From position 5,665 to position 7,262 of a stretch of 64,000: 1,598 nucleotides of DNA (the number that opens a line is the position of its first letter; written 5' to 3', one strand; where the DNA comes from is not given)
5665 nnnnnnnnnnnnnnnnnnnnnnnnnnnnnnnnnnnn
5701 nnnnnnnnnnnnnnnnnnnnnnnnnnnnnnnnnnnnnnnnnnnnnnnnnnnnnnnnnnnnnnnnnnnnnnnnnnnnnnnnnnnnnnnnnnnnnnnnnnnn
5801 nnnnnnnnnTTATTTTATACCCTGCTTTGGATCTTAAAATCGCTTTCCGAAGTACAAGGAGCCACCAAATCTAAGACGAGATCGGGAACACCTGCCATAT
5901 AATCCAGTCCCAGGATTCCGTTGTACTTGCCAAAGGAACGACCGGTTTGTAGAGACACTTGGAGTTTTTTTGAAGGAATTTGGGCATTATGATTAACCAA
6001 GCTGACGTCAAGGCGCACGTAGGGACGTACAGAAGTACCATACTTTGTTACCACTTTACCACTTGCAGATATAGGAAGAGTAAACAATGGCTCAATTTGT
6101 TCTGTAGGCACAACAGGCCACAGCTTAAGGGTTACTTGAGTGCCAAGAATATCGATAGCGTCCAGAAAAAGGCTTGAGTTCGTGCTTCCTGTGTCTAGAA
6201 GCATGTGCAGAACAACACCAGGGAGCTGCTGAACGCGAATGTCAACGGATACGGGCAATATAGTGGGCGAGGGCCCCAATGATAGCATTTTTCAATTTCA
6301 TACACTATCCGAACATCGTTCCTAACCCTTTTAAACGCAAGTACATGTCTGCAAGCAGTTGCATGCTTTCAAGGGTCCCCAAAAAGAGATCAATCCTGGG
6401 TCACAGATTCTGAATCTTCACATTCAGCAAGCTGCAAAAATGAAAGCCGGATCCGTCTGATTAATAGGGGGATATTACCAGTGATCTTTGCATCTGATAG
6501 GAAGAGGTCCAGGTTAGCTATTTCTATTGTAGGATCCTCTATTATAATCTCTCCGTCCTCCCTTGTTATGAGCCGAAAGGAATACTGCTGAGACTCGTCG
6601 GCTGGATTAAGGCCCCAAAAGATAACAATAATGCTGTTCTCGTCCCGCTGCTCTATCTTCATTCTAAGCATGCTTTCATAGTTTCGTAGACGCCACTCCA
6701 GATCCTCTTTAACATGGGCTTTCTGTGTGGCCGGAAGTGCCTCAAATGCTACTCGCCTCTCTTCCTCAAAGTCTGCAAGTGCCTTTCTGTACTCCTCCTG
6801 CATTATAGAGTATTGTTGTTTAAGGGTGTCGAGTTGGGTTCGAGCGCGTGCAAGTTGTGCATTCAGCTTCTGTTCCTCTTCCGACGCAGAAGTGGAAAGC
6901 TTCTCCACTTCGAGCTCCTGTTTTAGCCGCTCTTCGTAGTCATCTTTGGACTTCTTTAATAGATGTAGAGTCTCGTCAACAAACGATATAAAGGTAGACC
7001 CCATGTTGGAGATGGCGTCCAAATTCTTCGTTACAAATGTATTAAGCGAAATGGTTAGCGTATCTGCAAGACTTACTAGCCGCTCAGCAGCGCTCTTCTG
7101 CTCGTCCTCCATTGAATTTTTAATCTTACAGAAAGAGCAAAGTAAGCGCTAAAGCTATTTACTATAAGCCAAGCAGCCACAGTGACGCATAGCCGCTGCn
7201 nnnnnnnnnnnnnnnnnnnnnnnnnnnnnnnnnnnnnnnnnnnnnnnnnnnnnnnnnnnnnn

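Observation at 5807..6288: Stand-alone retropepsin-like protease whose last codons contain the promoter/initiator of the downstream SDA1 gene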

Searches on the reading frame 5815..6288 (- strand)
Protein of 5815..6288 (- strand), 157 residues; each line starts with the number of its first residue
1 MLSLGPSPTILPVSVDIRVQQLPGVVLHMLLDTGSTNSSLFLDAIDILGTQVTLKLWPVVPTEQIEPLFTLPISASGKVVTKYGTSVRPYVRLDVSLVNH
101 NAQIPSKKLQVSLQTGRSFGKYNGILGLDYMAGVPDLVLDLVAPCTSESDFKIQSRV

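Call 3: search_protein_families(library=pfam, proteins=[window:5815-6288:-], max_evalue=1)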
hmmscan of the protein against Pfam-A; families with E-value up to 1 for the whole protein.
window:5815-6288:- (157 aa): 0 families

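Call 4: search_solved_structures(query=window:5818-6288:-, max_evalue=10, show_alignments=3)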
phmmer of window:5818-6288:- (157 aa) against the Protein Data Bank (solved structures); distinct sequences matched with E-value up to 10: 0.

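Call 5: find_homologous_proteins(query=window:5818-6288:-, max_evalue=10)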
Query window:5818-6288:- (157 aa): 8 proteins with E <= 10 among 31 candidates.
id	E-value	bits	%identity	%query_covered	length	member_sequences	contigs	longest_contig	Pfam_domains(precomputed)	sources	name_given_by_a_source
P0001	3.7e-95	334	100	100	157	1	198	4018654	-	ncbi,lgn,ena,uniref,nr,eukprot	ncbi:hypothetical protein GL50803_002830 [Giardia duodenalis]|uniref:Uncharacterized protein n=2 Tax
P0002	1.7e-94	332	99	100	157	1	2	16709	-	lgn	-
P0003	1.8e-94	332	99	100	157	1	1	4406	-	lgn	-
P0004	1.9e-80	286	87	99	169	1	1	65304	-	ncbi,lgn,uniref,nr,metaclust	ncbi:Hypothetical protein GLP15_24 [Giardia lamblia P15]|uniref:Uncharacterized protein n=1 Tax=Giar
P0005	9.3e-62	225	75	87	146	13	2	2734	-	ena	-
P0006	9.5e-61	222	99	69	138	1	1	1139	-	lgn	-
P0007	3.0e-58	214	69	94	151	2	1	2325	-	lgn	-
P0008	8.3e-52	193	64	94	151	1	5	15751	-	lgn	-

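Call 13: find_encoding_contigs(protein=P0008, flank=4000, max_places=3)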
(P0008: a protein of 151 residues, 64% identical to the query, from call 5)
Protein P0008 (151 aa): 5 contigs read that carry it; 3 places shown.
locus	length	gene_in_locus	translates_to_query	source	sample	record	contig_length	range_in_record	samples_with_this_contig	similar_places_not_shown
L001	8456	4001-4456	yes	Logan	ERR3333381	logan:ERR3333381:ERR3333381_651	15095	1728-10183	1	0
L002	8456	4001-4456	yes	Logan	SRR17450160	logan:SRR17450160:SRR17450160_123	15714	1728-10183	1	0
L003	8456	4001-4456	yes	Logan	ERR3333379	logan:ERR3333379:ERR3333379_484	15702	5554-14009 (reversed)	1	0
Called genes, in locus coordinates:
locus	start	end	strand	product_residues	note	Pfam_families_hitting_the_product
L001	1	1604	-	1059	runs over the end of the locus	PF24521:Ank_KRIT1 (faint), PF12796:Ank_2, PF13857:Ank_5 (faint), PF00023:Ank (faint), PF12796:Ank_2, PF13606:Ank_3 (faint), PF13637:Ank_4 (faint), PF12796:Ank_2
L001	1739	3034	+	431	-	PF01412:ArfGap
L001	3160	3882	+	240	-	PF08234:Spindle_Spc25 (weak)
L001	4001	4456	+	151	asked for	-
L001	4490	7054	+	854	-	PF08158:SDA1_HEAT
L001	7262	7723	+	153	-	PF21008:AIF-1, PF13499:EF-hand_7, PF00036:EF-hand_1, PF13405:EF-hand_6, PF13833:EF-hand_8, PF13499:EF-hand_7, PF00036:EF-hand_1, PF13405:EF-hand_6, +10 more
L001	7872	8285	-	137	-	PF01599:Ribosomal_S27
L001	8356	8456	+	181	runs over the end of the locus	-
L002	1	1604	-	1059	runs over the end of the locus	PF12796:Ank_2, PF13857:Ank_5 (faint), PF00023:Ank (faint), PF12796:Ank_2, PF13606:Ank_3 (faint), PF13637:Ank_4 (faint), PF12796:Ank_2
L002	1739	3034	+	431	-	PF01412:ArfGap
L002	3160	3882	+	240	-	PF08234:Spindle_Spc25 (weak)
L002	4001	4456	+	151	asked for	-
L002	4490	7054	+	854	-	PF08158:SDA1_HEAT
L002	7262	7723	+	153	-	PF21008:AIF-1, PF13499:EF-hand_7, PF00036:EF-hand_1, PF13405:EF-hand_6, PF13833:EF-hand_8, PF13499:EF-hand_7, PF00036:EF-hand_1, PF13405:EF-hand_6, +10 more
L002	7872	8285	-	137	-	PF01599:Ribosomal_S27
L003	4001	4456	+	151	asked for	-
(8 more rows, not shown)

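Call 14: find_encoding_contigs(protein=P0004, flank=4000, max_places=2)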
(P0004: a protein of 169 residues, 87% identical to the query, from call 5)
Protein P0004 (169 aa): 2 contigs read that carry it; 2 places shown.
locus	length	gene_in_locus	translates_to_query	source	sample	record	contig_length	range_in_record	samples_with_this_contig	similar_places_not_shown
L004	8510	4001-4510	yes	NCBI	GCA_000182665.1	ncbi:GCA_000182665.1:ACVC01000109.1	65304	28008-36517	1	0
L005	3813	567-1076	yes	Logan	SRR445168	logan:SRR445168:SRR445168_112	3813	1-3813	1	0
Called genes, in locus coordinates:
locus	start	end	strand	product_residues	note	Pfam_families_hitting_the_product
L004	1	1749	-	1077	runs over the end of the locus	PF00023:Ank (faint), PF12796:Ank_2, PF13637:Ank_4 (faint), PF24521:Ank_KRIT1 (faint), PF13606:Ank_3 (faint), PF13857:Ank_5 (faint), PF12796:Ank_2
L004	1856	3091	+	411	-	PF01412:ArfGap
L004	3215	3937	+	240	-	PF08234:Spindle_Spc25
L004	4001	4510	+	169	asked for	-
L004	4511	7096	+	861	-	PF08158:SDA1_HEAT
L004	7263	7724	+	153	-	PF21008:AIF-1, PF13499:EF-hand_7, PF00036:EF-hand_1, PF13405:EF-hand_6, PF13833:EF-hand_8, PF13499:EF-hand_7, PF00036:EF-hand_1, PF13405:EF-hand_6, +10 more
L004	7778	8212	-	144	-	PF01599:Ribosomal_S27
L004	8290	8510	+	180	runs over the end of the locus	-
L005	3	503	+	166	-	?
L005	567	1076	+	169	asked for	-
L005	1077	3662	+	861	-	PF08158:SDA1_HEAT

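Call 17: find_encoding_contigs(protein=P0007, flank=4000, max_places=2)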
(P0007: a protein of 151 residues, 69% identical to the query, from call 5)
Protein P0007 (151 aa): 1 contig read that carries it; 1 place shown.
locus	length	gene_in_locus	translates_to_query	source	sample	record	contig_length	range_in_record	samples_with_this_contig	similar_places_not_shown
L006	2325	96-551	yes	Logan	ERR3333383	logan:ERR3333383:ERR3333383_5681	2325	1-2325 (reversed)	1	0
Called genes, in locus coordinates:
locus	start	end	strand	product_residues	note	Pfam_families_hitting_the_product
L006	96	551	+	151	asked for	-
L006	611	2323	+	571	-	?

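Call 18: find_encoding_contigs(protein=P0005, flank=4000, max_places=2)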
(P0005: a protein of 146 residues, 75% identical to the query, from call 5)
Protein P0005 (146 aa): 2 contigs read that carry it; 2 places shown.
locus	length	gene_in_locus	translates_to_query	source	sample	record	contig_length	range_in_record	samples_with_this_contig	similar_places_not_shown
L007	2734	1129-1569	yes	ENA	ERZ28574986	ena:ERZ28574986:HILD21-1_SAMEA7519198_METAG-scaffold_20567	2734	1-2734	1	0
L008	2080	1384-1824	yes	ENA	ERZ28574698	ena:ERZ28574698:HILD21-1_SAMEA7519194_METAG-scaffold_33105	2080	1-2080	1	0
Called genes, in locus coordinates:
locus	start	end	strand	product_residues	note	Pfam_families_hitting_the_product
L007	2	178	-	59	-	?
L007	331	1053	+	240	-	PF08234:Spindle_Spc25 (weak)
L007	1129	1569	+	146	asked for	-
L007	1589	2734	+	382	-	?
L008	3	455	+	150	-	?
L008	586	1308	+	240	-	PF08234:Spindle_Spc25 (weak)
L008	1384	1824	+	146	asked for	-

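Call 19: predict_structure(alignment_id=A1)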
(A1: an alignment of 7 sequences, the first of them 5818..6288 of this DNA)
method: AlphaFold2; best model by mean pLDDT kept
length: 157 residues; sequences in the alignment: 7
mean_pLDDT: 31.8   pTM: 0.27
mean pLDDT of the five models: 31.8, 31.4, 30.4, 30.3, 29.4
residues with pLDDT >= 90: 0; 70-90: 0; 50-70: 0; < 50: 157
segments of 3 or more residues with pLDDT < 50: 1-157
pLDDT, mean of each block of 10 residues (from residue 1): 32 27 25 30 40 41 39 37 31 30 31 28 26 29 30 33
secondary structure, 60 per line:
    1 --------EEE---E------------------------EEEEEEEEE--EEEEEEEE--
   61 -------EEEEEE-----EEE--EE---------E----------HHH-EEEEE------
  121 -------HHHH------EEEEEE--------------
elements in order: E9-11 E40-48 E51-58 E68-73 E79-81 E110-114 H128-131 E138-143

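Call 20: search_protein_representatives(alignment_id=A1)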
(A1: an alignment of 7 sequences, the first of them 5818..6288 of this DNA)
Query: 7 sequences, 151 profile positions. Proteins with E-value up to 0.001 (for the whole library): 4; up to 1e-10: 3; up to 1e-30: 2. The best 4 are listed.
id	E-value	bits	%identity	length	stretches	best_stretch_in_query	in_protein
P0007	7.4e-81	285.6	-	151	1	1-150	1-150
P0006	8.1e-58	210.9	-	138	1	1-109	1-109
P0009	2.6e-12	63.2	-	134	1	12-142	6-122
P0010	1.1e-04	38.4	-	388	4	36-92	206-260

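Call 23: search_solved_structures(query=A2, max_evalue=10, show_alignments=5)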
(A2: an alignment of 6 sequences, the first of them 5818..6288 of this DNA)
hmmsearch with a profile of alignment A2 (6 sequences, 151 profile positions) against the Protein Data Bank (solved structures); distinct sequences matched with E-value up to 10: 0.

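Call 24: search_protein_families(library=pfam, alignment_id=A2, max_evalue=10)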
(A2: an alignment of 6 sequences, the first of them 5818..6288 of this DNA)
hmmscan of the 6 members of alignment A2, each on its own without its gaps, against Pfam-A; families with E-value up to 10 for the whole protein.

A. member 1, window:5818-6288:- (157 aa): 0 families

B. families by the number of members that match (of 6 scanned): 1 family
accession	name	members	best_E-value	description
PF19423.4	E3_UBR4_N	1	0.11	E3 ubiquitin-protein ligase UBR4 N-terminal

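Call 38: list_cluster_members(proteins=[P0009, P0005, P0007, P0008, P0010])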
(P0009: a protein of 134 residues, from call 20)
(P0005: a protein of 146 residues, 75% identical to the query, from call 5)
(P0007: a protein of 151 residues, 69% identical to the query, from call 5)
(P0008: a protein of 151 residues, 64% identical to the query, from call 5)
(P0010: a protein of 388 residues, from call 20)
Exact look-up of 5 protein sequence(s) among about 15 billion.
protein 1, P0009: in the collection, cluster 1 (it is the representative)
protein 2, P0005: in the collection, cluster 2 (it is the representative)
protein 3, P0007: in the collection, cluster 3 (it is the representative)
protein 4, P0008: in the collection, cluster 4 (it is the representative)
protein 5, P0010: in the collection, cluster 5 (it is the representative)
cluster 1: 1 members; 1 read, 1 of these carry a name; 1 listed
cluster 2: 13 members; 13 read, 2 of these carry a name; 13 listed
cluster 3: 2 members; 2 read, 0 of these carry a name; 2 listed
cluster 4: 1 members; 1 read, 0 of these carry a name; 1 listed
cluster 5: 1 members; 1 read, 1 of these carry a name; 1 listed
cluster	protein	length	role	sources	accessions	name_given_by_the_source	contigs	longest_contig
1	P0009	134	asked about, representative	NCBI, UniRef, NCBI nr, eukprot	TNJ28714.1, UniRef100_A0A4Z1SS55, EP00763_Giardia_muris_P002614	hypothetical protein GMRT_13240 [Giardia muris] | Uncharacterized protein n=1 Tax=Giardia muris TaxID=5742 RepID=A0A4Z1SS55_GIAMU | TNJ28714.1 hypothetical protein GMRT_13240 [Giardia muris]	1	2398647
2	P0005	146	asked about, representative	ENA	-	-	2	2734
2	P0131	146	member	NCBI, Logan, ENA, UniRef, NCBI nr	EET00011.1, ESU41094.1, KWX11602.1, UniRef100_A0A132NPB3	hypothetical protein QR46_4442 [Giardia duodenalis assemblage B] | Uncharacterized protein n=3 Tax=Giardia intestinalis TaxID=5741 RepID=A0A132NPB3_GIAIN | Hypothetical protein GL50581_2750 [Giardia intestinalis ATCC 50581]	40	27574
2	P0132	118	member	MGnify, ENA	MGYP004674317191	CR=1 FL=1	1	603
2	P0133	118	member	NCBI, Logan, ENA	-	-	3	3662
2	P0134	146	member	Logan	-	-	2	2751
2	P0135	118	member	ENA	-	-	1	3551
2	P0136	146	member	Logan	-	-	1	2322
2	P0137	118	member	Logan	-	-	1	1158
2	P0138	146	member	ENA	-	-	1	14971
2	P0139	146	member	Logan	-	-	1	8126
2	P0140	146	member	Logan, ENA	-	-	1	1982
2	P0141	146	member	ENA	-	-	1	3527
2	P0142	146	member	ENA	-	-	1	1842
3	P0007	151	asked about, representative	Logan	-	-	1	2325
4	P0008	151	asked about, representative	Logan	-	-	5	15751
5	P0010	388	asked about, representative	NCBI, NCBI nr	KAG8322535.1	hypothetical protein J6590_020235 [Homalodisca vitripennis]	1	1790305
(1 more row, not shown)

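Call 39: find_encoding_contigs(protein=P0009, flank=5000, max_places=2)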
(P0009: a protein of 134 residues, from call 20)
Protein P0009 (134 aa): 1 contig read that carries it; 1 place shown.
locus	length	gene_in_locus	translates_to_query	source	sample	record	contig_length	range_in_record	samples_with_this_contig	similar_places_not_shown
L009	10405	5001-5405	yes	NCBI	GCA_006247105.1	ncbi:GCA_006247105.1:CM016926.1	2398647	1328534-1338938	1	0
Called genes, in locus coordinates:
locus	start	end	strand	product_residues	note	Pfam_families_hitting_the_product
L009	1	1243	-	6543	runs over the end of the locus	-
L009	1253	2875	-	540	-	PF02274:ADI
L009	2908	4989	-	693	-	PF27605:ODF2_C (faint), PF24161:CCDC39 (weak)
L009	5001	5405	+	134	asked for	-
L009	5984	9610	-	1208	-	PF02463:SMC_N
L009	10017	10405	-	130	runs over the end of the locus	-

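Call 55: find_homologous_proteins(query=A2, max_evalue=10)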
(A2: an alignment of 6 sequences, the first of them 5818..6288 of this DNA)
Query A2 (6 sequences) (157 aa, profile of the alignment): 11 proteins with E <= 10 among 2688 candidates.
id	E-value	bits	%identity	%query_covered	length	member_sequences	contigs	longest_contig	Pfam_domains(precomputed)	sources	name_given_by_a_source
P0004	4.5e-79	282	87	99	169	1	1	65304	-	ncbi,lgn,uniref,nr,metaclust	ncbi:Hypothetical protein GLP15_24 [Giardia lamblia P15]|uniref:Uncharacterized protein n=1 Tax=Giar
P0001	8.2e-79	281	100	100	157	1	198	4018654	-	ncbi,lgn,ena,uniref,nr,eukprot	ncbi:hypothetical protein GL50803_002830 [Giardia duodenalis]|uniref:Uncharacterized protein n=2 Tax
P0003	1.0e-78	280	99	100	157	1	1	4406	-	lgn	-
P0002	2.0e-78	279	99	100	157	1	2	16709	-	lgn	-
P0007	1.1e-76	274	69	94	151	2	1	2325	-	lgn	-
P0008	2.1e-75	270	64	94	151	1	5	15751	-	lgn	-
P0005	2.1e-73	263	75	87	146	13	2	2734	-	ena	-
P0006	1.1e-50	189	99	69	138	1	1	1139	-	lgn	-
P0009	6.6e-46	174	38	87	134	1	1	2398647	-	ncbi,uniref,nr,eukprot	ncbi:hypothetical protein GMRT_13240 [Giardia muris]|uniref:Uncharacterized protein n=1 Tax=Giardia 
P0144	3.8e-40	155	39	83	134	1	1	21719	-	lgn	-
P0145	5.7e-33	132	99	50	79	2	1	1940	-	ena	-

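Call 64: predict_structure(alignment_id=A5)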
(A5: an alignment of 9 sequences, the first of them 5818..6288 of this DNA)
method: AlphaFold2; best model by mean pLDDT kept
length: 157 residues; sequences in the alignment: 9
mean_pLDDT: 40.8   pTM: 0.39
mean pLDDT of the five models: 40.8, 39.8, 36.2, 35.1, 33.1
residues with pLDDT >= 90: 0; 70-90: 0; 50-70: 31; < 50: 126
segments of 3 or more residues with pLDDT < 50: 1-44, 57-68, 77-85, 94-137, 143-157
pLDDT, mean of each block of 10 residues (from residue 1): 43 43 37 34 52 51 45 51 50 40 27 28 28 45 42 33
secondary structure, 60 per line:
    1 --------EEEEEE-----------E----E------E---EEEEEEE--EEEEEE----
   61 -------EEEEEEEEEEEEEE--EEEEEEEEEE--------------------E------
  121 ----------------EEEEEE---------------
elements in order: E9-14 E42-48 E51-56 E68-81 E84-93 E137-142

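Call 68: fold_search(model_id=the predicted structure, library=pdb)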
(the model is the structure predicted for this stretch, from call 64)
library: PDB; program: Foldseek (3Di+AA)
matches with E <= 10: 258; with E <= 0.001: 0
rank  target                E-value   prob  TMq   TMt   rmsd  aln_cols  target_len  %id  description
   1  4qrl                  3.5e-01  0.72  0.23  0.31  10.8        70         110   17  Crystal structure of a lipocalin-like protein (BACUNI_01346) from Bacteroides uniformis ATCC 8492 at 1.79 A resolution (released 2014-08-27)
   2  1qbe_B                3.7e-01  0.16  0.20  0.23  10.7        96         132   14  BACTERIOPHAGE Q BETA CAPSID (released 1996-07-11)
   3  4x2x                  6.1e-01  0.12  0.19  0.19  13.9       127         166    8  Crystal structure of the Murine Norovirus NS6 protease (inactive C139A mutant) with a C-terminal extension to include re (released 2015-02-18)
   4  2hth_B                6.4e-01  0.30  0.25  0.29   8.9        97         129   13  Structural basis for ubiquitin recognition by the human EAP45/ESCRT-II GLUE domain (released 2006-10-24)
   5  5byp_A                7.6e-01  0.47  0.22  0.27  11.2        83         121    7  Crystal structure of an uncharacterized protein (BACEGG_01585) from Bacteroides eggerthii DSM 20697 at 2.60 A resoluti (released 2015-07-08)
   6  7xsx_k                7.6e-01  0.41  0.18  0.08   7.9        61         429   23  RNA polymerase II elongation complex transcribing a nucleosome (EC49) (released 2022-09-07)
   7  5vly_C                8.4e-01  0.13  0.21  0.24  10.3        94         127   14  Asymmetric unit for the coat proteins of phage Qbeta (released 2017-10-18)
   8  6yfe_AA               8.9e-01  0.10  0.21  0.23  12.7       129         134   12  Virus-like particle of Beihai levi-like virus 19 (released 2020-09-02)
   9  4x2y_A                8.9e-01  0.10  0.20  0.19  15.1       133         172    8  Crystal structure of a chimeric Murine Norovirus NS6 protease (inactive C139A mutant) in which the P4-P4 prime residue (released 2015-02-18)
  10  4x2y_B                8.9e-01  0.09  0.19  0.18  15.4       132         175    8  Crystal structure of a chimeric Murine Norovirus NS6 protease (inactive C139A mutant) in which the P4-P4 prime residue (released 2015-02-18)
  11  6i52_A                8.9e-01  0.08  0.19  0.23  15.5       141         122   14  Yeast RPA bound to ssDNA (released 2018-12-19)
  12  8w5g_C                9.4e-01  0.08  0.19  0.21  12.2       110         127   14  Cryo-EM structure of Qb-Ab7 (released 2025-02-26)
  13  8feh                  9.9e-01  0.08  0.19  0.14  10.3        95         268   14  CryoEM structure of bacteriophage Q-beta coat protein dimer with AYGG linker (released 2023-12-20)
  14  1i05                  1.1e+00  0.35  0.26  0.27  11.0        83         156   16  CRYSTAL STRUCTURE OF MOUSE MAJOR URINARY PROTEIN (MUP-I) COMPLEXED WITH HYDROXY-METHYL-HEPTANONE (released 2001-02-14)
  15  9jdd_A                1.1e+00  0.11  0.18  0.15  13.4        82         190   11  Crystal structure of the type VI secretion system effector-immunity complex BtaeB CTD-BtaiB from Bacteroides fragilis (released 2025-09-03)
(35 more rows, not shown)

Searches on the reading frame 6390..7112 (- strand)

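Call 3: search_protein_families(library=pfam, proteins=[window:6390-7112:-], max_evalue=1)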
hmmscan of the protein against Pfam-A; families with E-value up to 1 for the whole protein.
window:6390-7112:- (240 aa): 8 families
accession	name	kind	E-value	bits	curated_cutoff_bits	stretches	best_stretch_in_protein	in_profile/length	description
PF08234.17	Spindle_Spc25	-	1.8e-08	35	22.3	1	157-225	3-72/73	Chromosome segregation protein Spc25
PF13851.11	GAS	-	0.00034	20.5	32.3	1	32-133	8-108/200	Growth-arrest specific micro-tubule binding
PF14362.11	DUF4407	-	0.066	12.9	31.3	1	66-119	112-225/297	Domain of unknown function (DUF4407)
PF01890.21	CbiG_C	-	0.073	14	27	0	74-135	11-72/117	Cobalamin synthesis G C-terminus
PF05271.16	Tobravirus_2B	-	0.15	12.5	22.5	1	20-56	30-66/117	Tobravirus 2B protein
PF21325.3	SHPRH_helical-1st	-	0.16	12.7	27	1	74-145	13-82/95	E3 ubiquitin-protein ligase SHPRH, first helical domain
PF19745.5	FUT8_N_cat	-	0.29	10.3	27.6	1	36-175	39-179/499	Alpha-(1,6)-fucosyltransferase N- and catalytic domains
PF01025.24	GrpE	-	0.86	9.7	25.8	1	78-136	4-62/165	GrpE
